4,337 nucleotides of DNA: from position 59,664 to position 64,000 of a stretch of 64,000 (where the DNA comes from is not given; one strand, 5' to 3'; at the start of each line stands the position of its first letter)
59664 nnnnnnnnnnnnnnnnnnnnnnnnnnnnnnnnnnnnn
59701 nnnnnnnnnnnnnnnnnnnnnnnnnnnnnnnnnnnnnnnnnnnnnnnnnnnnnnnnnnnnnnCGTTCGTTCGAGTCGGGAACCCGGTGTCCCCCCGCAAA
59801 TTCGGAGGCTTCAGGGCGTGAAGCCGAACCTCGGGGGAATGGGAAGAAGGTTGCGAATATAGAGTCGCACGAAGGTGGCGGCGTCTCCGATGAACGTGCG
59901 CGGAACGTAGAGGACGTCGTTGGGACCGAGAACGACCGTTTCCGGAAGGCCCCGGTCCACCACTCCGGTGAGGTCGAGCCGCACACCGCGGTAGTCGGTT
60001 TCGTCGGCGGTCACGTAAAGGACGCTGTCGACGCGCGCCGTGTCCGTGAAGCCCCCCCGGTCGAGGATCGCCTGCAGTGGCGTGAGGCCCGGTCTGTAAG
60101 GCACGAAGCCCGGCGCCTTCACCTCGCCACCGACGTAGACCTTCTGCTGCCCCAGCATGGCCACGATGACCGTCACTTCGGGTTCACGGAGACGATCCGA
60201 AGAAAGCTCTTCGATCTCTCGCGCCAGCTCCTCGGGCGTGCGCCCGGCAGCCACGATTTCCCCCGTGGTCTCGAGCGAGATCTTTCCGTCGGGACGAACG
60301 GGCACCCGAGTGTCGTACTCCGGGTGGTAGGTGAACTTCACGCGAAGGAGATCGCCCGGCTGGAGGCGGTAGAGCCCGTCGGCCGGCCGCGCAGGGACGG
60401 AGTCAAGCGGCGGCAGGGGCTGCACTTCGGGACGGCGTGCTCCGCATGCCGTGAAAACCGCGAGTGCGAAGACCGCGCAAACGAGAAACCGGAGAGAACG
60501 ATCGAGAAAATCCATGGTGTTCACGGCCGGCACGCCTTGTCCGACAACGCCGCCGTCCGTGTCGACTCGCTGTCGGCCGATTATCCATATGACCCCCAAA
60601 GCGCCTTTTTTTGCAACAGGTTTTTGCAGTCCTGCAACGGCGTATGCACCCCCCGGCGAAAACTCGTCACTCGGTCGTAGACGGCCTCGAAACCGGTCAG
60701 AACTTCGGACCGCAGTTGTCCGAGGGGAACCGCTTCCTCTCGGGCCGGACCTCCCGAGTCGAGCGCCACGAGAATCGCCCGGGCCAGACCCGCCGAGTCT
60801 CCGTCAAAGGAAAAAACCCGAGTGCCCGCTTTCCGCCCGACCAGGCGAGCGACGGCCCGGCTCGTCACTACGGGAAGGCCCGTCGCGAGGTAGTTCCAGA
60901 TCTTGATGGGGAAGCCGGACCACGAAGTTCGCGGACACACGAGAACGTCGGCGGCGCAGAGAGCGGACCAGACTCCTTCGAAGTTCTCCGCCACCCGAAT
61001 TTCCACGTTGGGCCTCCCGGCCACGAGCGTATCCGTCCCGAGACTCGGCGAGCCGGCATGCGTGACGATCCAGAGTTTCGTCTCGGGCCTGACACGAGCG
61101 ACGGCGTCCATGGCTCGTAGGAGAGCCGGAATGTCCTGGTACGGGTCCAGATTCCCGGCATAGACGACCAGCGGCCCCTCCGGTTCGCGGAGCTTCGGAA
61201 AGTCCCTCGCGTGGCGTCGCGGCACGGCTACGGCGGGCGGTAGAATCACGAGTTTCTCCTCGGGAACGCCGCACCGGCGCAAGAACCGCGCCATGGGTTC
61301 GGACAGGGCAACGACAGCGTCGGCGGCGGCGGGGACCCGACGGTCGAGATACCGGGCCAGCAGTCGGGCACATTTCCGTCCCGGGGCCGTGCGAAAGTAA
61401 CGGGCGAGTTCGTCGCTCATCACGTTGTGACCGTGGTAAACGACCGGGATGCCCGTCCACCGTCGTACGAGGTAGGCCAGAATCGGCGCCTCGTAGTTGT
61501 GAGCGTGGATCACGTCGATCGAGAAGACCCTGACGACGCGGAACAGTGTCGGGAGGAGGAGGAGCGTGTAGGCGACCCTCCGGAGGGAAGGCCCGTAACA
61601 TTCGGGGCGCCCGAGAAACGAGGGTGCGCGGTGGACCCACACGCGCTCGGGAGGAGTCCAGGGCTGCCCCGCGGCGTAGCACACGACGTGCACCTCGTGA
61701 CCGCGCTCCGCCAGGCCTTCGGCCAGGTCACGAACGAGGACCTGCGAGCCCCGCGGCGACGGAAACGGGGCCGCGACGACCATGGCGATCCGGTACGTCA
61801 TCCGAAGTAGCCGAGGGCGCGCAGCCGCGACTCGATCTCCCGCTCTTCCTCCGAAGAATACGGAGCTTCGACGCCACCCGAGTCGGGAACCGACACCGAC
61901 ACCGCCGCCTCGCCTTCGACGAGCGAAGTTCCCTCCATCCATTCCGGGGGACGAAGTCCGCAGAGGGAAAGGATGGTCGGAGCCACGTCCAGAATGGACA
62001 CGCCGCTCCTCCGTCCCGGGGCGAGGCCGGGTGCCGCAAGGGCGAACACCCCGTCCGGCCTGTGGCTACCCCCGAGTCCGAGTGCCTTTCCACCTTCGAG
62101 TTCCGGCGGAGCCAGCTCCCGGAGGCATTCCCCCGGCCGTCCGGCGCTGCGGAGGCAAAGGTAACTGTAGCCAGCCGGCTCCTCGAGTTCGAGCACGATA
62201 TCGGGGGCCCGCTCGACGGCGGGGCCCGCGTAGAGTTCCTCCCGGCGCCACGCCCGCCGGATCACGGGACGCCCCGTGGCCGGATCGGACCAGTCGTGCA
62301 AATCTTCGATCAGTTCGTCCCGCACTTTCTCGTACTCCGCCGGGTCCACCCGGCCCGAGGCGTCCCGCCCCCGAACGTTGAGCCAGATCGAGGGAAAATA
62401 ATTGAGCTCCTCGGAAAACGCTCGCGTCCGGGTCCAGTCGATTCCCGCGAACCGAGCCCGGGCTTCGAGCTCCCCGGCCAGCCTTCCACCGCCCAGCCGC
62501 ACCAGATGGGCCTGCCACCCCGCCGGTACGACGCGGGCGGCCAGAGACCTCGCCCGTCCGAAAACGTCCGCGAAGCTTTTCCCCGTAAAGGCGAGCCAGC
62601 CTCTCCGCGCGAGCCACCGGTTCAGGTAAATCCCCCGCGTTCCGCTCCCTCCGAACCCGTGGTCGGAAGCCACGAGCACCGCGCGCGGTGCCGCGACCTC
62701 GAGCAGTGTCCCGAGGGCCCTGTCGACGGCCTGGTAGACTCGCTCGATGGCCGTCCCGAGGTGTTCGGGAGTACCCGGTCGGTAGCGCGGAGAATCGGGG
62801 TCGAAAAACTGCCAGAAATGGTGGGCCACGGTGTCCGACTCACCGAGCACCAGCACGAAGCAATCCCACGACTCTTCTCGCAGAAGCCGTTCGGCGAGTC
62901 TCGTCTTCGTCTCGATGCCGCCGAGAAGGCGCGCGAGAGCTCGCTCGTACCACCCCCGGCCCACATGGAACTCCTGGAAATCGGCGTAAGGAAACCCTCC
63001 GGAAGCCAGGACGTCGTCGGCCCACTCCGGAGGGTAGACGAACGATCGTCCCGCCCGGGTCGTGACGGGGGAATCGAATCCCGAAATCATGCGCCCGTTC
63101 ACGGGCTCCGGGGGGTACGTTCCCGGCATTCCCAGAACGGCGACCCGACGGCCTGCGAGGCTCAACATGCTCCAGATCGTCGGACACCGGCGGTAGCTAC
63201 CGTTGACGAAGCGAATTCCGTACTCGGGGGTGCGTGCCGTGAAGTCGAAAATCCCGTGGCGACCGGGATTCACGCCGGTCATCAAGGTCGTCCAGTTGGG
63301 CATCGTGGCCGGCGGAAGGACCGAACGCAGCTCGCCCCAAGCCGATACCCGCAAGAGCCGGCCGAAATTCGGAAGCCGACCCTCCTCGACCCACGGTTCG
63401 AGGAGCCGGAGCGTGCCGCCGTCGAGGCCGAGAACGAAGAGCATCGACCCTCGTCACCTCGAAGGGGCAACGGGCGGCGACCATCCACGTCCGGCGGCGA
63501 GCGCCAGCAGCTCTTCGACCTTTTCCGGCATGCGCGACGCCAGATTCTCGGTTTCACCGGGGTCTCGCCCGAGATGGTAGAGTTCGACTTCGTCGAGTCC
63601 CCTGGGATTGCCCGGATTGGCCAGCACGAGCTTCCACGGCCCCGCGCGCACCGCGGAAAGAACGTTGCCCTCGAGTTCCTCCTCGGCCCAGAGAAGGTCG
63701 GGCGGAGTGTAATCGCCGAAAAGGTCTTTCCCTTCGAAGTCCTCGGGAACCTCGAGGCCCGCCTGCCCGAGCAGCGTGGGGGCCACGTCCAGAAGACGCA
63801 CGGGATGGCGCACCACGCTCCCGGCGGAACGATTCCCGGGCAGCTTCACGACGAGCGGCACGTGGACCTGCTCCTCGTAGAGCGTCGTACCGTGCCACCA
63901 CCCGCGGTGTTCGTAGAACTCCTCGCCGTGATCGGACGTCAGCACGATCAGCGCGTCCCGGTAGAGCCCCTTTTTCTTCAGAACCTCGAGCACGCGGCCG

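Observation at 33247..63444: ~30 kb, ~25-gene exosortase-type polysaccharide locus with unusual decorating enzymes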

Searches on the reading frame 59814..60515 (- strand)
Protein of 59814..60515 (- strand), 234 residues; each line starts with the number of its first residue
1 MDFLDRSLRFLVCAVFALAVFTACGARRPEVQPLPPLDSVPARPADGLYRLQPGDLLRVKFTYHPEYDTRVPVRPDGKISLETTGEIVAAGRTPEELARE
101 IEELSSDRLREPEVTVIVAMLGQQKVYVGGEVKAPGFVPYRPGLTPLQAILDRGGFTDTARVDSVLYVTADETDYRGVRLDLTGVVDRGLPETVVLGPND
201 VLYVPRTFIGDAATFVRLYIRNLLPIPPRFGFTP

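Call 8: search_protein_families(library=ncbifam, proteins=[window:59814-60515:-], max_evalue=0.001)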
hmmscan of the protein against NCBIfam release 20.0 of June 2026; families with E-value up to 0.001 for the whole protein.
window:59814-60515:- (234 aa): 4 families
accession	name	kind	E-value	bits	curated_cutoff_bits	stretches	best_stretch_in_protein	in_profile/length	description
TIGR03027.2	pepcterm_export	equivalog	1.2e-31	109.7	180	1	49-208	3-168/169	XrtA/PEP-CTERM system exopolysaccharide export protein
NF041843.1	EpsY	equivalog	3.4e-23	82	320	1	41-174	46-178/211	exopolysaccharide export protein EpsY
NF011658.0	PRK15078.1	subfamily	2.1e-13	49.8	333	1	49-207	85-252/380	polysaccharide export protein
TIGR03028.1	EpsE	equivalog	7.2e-12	45.1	262.65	1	49-207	2-162/239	polysaccharide export protein EpsE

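Call 9: search_protein_families(library=pfam, proteins=[window:59814-60515:-], max_evalue=0.001)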
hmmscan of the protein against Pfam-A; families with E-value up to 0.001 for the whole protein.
window:59814-60515:- (234 aa): 3 families
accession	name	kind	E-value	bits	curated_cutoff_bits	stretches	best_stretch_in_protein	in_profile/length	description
PF02563.21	Poly_export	-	7.4e-21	74.6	28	1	46-118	4-76/77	Polysaccharide biosynthesis/export protein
PF10531.15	SLBB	-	1.4e-08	34.9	27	1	125-164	1-40/55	SLBB domain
PF22461.2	SLBB_2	-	1.2e-06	28.9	27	1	124-204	1-79/79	SLBB domain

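Call 72: search_solved_structures(query=window:59814-60515:-, max_evalue=0.01)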
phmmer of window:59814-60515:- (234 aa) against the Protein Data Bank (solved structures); distinct sequences matched with E-value up to 0.01: 9.
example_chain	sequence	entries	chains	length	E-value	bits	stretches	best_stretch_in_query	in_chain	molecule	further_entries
9n9a_A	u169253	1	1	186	2e-20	76.7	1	26-208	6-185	Polysaccharide export protein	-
9v6l_D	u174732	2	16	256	7.3e-16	61.7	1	69-231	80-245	Biofilm formation protein PslD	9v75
26gs_O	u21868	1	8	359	5.8e-14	55.5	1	34-214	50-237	Putative polysaccharide export protein Wza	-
7xfd_A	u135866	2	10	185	6.9e-14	55.3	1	43-206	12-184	Polysaccharide export protein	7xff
9xgv_C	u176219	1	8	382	7.3e-14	55.2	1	34-214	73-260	Putative polysaccharide export protein Wza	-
9r60_A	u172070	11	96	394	8.1e-14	55.1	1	34-214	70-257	Putative polysaccharide export protein Wza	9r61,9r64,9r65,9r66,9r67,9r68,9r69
2w8i_A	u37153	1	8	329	3.2e-07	33.5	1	63-206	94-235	PUTATIVE OUTER MEMBRANE LIPOPROTEIN WZA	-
2w8h_A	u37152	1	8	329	3.3e-07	33.4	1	63-206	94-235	PUTATIVE OUTER MEMBRANE LIPOPROTEIN WZA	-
2j58_A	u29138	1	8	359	4.1e-07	33.1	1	63-206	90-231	OUTER MEMBRANE LIPOPROTEIN WZA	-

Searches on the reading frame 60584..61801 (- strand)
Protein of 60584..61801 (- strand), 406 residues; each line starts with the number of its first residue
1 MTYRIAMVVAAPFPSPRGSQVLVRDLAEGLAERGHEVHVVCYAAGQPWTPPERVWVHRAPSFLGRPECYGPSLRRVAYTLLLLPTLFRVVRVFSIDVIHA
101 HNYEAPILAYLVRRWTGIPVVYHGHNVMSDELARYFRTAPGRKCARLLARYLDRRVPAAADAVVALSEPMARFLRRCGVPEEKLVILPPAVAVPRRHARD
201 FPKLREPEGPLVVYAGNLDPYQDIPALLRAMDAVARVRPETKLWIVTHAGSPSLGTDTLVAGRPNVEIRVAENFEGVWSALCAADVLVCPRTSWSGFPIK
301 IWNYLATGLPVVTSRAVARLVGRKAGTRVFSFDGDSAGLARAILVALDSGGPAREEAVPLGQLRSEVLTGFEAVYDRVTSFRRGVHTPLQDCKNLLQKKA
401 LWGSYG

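Call 8: search_protein_families(library=ncbifam, proteins=[window:60584-61801:-], max_evalue=0.001)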
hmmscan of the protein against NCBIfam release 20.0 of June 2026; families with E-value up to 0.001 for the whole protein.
window:60584-61801:- (406 aa): 10 families
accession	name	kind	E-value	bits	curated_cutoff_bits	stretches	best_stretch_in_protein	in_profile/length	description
TIGR04063.1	stp3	hypoth_equivalog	1.2e-09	37.6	442.05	1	71-247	69-251/397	TIGR04063 family PEP-CTERM/XrtA system glycosyltransferase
NF007640.0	PRK10307.1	subfamily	1.4e-07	30.8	276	1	141-345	153-369/411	WcaI family glycosyltransferase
TIGR04047.1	MSMEG_0565_glyc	hypoth_equivalog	2.6e-07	30.1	259.85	0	282-349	275-341/373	MSMEG_0565 family glycosyltransferase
TIGR03088.1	stp2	hypoth_equivalog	4.8e-07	29.1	409.05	1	79-343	66-332/374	TIGR03088 family PEP-CTERM/XrtA system glycosyltransferase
TIGR03999.1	thiol_BshA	equivalog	9.6e-07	28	273.7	1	13-103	8-92/375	N-acetyl-alpha-D-glucosaminyl L-malate synthase BshA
NF038229.1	Glyco4_Geo_Pelo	equivalog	2.2e-05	23.7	400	0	154-245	104-197/338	GPMC system family 4 glycosyltransferase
NF038011.1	PelF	equivalog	2.8e-05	23.4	100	1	154-249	252-346/489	GT4 family glycosyltransferase PelF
TIGR02149.1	glgA_Coryne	subfamily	0.00014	21.1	302.4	1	18-315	17-314/391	glycogen synthase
TIGR03449.1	mycothiol_MshA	equivalog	0.00023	20.2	462.5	1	91-315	99-334/406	D-inositol-3-phosphate glycosyltransferase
TIGR04157.1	glyco_rSAM_CFB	subfamily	0.0004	19.5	400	1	156-247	166-265/406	TIGR04157 family glycosyltransferase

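Call 9: search_protein_families(library=pfam, proteins=[window:60584-61801:-], max_evalue=0.001)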
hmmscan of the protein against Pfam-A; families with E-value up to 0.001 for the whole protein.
window:60584-61801:- (406 aa): 6 families
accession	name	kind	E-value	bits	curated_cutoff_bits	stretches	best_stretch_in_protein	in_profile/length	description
PF13439.12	Glyco_transf_4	-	4.2e-29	102.2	28.5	1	17-191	2-166/170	Glycosyltransferase Family 4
PF13579.12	Glyco_trans_4_4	-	1.7e-26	93.9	29.7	1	18-189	2-157/158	Glycosyl transferase 4-like domain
PF13692.12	Glyco_trans_1_4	-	3.2e-14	53.8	27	1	210-347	2-140/142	Glycosyl transferases group 1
PF00534.26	Glycos_transf_1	-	6.8e-08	32.7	26.4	1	202-349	7-158/172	Glycosyl transferases group 1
PF13477.12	Glyco_trans_4_2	-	0.00014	22.5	23.4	1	19-125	9-107/139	Glycosyl transferase 4-like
PF08323.17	Glyco_transf_5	-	0.00017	21.8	22.7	0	23-127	22-168/239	Starch synthase catalytic domain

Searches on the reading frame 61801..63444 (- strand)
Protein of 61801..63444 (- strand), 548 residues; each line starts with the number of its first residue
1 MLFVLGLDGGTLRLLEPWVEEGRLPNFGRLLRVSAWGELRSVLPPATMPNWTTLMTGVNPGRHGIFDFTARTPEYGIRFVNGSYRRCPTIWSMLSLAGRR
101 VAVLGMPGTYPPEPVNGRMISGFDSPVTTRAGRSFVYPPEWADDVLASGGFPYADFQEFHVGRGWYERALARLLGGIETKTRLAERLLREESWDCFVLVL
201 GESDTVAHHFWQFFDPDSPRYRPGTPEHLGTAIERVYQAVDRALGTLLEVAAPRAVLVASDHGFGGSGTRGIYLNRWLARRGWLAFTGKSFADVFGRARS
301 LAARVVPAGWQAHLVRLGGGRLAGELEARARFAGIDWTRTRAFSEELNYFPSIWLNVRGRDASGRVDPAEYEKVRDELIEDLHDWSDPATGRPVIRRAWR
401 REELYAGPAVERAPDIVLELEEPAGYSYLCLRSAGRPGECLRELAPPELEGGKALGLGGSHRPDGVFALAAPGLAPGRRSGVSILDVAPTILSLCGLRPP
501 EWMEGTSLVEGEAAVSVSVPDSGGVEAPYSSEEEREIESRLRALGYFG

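Call 8: search_protein_families(library=ncbifam, proteins=[window:61801-63444:-], max_evalue=0.001)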
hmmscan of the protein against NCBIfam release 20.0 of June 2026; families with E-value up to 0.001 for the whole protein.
window:61801-63444:- (548 aa): 1 family
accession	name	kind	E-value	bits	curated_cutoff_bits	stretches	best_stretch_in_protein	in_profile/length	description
TIGR02335.1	hydr_PhnA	equivalog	3.5e-08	32.9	407.55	1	4-104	17-119/408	phosphonoacetate hydrolase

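Call 9: search_protein_families(library=pfam, proteins=[window:61801-63444:-], max_evalue=0.001)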
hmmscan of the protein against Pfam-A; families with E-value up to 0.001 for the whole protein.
window:61801-63444:- (548 aa): 1 family
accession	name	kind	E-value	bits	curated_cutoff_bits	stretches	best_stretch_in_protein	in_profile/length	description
PF01663.27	Phosphodiest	-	9.7e-44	150.8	23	1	3-422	2-319/342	Type I phosphodiesterase / nucleotide pyrophosphatase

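Call 13: find_encoding_contigs(protein=window:61801-63444:-, flank=10000, max_places=6)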
Protein window:61801-63444:- (548 aa): no gene with exactly this product is on record in the collection.

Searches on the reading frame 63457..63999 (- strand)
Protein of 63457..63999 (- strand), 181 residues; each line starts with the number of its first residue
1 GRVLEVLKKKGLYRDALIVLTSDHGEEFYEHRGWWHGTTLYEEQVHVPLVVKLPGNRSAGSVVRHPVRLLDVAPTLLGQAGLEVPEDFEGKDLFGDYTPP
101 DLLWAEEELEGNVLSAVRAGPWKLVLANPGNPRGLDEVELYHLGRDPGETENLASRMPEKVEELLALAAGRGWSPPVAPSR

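Call 9: search_protein_families(library=pfam, proteins=[window:63457-63999:-], max_evalue=0.001)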
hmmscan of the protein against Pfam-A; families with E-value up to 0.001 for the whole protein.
window:63457-63999:- (181 aa): 2 families
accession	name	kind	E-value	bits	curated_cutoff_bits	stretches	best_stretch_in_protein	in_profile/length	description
PF00884.28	Sulfatase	-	9.6e-15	55.1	25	1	1-81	218-300/301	Sulfatase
PF16347.10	SGSH_C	-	1.8e-13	51.3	29.3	1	32-93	3-64/154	N-sulphoglucosamine sulphohydrolase, C-terminal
